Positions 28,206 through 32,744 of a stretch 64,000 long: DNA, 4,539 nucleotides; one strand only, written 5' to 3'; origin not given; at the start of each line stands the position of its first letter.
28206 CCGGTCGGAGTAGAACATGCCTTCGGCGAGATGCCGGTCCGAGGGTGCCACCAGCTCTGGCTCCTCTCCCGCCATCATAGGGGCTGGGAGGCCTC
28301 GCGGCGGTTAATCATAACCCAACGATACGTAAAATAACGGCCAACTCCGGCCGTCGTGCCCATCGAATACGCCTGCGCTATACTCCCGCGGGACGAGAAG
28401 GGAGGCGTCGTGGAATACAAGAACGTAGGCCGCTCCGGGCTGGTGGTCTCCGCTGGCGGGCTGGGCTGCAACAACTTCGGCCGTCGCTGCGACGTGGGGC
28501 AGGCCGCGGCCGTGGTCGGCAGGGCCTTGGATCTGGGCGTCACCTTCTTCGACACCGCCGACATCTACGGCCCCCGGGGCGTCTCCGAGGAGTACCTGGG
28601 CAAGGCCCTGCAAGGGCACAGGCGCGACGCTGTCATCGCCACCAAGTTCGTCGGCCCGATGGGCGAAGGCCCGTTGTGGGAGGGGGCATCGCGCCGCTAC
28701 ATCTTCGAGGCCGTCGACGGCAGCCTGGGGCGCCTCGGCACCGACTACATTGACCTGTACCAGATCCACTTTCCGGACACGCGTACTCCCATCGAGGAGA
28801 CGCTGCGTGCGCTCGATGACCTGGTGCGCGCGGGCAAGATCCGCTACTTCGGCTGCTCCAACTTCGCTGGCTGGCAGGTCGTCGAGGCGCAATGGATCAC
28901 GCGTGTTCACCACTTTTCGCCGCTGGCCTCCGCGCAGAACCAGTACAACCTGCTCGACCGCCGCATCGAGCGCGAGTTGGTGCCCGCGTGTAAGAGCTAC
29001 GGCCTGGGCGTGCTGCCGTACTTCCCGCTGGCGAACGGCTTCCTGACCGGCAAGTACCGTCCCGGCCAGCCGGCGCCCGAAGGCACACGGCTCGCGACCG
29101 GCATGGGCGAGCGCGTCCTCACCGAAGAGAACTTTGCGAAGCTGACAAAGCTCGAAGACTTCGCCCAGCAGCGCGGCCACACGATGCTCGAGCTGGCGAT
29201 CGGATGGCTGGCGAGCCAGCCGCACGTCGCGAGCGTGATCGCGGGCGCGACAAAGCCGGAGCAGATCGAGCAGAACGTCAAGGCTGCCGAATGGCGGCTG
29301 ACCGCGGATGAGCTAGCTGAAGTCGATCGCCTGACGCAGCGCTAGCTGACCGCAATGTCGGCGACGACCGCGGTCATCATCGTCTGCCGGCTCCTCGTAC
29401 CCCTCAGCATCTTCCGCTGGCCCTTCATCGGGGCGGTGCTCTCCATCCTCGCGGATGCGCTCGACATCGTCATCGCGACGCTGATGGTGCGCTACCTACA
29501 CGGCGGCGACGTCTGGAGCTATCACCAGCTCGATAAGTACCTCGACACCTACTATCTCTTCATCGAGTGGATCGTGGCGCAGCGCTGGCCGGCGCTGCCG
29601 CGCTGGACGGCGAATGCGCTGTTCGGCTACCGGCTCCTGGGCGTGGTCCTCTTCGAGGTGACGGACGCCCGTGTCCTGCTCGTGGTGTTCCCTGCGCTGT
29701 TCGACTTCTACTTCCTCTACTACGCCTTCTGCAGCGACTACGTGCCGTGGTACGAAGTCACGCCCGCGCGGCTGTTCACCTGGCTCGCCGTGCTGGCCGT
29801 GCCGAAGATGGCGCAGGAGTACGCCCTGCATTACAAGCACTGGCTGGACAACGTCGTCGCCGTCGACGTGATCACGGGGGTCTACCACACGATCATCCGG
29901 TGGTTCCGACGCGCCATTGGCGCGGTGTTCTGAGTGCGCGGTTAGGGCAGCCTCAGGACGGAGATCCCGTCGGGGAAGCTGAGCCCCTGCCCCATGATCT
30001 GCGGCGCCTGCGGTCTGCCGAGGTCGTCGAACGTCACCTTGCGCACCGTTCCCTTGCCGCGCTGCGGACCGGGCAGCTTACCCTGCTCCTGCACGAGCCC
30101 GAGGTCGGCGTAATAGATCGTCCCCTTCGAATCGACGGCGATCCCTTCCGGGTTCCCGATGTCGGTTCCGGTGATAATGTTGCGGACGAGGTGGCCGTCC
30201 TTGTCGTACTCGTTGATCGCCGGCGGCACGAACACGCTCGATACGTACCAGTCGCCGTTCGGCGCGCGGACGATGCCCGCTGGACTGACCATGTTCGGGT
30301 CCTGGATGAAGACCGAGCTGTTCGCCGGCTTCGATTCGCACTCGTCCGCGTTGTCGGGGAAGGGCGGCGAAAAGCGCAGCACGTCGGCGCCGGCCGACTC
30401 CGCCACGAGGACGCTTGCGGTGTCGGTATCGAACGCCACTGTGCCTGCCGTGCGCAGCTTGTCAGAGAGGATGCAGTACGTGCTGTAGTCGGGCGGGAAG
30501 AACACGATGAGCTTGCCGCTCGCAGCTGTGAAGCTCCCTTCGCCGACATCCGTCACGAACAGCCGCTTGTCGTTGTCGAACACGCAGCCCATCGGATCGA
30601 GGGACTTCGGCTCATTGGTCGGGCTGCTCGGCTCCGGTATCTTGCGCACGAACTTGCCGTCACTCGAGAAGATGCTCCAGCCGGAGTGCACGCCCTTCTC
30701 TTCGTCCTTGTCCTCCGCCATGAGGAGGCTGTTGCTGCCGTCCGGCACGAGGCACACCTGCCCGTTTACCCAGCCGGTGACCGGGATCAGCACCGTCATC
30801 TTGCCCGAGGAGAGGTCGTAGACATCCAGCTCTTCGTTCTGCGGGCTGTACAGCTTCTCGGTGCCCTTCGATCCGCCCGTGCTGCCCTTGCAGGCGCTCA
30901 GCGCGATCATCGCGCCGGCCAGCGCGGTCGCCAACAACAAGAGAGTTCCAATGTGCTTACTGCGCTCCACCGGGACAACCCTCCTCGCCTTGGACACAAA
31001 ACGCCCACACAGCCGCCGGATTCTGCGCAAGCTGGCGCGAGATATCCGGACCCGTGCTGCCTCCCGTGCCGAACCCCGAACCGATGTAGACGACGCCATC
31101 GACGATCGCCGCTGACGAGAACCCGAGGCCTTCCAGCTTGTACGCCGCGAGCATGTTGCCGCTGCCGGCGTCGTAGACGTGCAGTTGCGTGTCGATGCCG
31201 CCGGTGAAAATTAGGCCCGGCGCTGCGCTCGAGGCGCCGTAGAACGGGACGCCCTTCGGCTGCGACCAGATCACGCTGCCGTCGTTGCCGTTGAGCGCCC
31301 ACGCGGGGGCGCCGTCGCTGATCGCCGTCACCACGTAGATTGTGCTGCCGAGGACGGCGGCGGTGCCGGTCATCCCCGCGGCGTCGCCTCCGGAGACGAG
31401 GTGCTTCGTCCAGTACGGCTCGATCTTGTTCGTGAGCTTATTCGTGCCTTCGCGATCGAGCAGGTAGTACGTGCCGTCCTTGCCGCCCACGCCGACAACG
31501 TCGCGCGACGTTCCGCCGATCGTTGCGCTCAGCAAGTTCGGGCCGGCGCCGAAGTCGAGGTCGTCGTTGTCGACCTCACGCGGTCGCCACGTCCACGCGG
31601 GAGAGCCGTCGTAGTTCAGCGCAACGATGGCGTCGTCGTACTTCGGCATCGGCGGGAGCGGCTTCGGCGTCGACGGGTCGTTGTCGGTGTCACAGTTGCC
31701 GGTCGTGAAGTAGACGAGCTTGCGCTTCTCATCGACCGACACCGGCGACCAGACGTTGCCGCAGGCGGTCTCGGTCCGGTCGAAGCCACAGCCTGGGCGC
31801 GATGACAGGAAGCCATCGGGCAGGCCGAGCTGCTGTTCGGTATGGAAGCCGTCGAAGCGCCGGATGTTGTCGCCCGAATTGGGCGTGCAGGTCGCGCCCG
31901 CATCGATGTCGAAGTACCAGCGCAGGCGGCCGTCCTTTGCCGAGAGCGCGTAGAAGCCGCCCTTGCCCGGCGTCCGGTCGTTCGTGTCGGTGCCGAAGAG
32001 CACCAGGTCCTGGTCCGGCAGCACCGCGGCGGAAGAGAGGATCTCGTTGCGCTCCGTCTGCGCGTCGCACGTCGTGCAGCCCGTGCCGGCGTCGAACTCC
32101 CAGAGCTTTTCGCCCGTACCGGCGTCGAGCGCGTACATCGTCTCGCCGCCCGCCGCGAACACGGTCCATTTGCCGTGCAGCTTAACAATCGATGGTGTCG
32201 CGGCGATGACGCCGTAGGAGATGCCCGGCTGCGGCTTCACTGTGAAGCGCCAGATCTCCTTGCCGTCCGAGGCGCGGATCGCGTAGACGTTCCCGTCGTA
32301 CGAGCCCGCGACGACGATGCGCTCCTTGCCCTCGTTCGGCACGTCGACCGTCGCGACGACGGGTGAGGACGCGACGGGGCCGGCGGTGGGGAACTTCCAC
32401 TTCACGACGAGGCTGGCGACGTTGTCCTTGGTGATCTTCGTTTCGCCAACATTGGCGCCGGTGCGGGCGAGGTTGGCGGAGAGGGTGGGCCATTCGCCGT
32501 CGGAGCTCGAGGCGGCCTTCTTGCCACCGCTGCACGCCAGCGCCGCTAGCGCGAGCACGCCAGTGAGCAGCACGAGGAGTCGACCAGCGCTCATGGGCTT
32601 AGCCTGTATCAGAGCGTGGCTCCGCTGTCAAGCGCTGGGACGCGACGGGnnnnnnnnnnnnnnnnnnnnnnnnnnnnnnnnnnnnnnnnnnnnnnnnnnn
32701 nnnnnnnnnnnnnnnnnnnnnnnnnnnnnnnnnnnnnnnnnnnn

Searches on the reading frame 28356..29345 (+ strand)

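Call 14: search_protein_families(library=pfam, proteins=[window:28356-29345:+], max_evalue=0.001)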
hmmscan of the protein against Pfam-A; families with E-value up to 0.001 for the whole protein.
window:28356-29345:+ (329 aa): 1 family
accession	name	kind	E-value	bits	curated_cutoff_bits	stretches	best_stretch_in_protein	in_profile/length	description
PF00248.27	Aldo_ket_red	-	8.9e-75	251.9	24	1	35-326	3-289/291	Aldo/keto reductase family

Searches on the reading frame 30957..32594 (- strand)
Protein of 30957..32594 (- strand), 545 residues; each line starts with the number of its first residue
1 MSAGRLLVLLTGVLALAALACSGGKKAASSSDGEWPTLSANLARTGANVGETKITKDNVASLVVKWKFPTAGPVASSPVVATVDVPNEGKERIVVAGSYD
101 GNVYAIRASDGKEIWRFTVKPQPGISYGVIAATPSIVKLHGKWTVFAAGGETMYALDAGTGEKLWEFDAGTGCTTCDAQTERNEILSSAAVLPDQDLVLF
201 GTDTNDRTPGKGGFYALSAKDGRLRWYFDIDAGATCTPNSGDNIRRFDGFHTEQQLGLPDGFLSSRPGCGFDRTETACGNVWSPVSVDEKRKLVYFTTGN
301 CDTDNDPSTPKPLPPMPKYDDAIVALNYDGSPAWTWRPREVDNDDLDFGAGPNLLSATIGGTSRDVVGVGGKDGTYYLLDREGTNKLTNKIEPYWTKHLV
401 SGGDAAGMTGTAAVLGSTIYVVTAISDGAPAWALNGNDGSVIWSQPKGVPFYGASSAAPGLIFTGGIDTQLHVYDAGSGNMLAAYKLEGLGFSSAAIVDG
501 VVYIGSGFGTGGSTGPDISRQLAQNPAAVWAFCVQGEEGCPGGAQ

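Call 14: search_protein_families(library=pfam, proteins=[window:30957-32594:-], max_evalue=0.001)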
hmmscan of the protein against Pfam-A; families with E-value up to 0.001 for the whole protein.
window:30957-32594:- (545 aa): 4 families
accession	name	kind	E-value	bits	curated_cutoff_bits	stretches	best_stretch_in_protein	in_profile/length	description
PF01011.28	PQQ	-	7.5e-30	104.6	26.7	1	52-383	17-331/595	Glucose/ethanol/alcohol dehydrogenase, beta-propeller domain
PF13360.13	PQQ_2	-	5e-19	69.3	27.6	1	90-230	32-146/233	Outer membrane protein assembly factor BamB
PF13570.13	Beta-prop_ACSF4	-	1.5e-18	67.7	133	1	59-170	78-174/329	Beta-alanine-activating enzyme, beta-propeller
PF25292.1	Beta-prop_CGLA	-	3.4e-06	27.2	26.8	0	80-130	34-82/316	Lambda-carrageenase beta-propeller domain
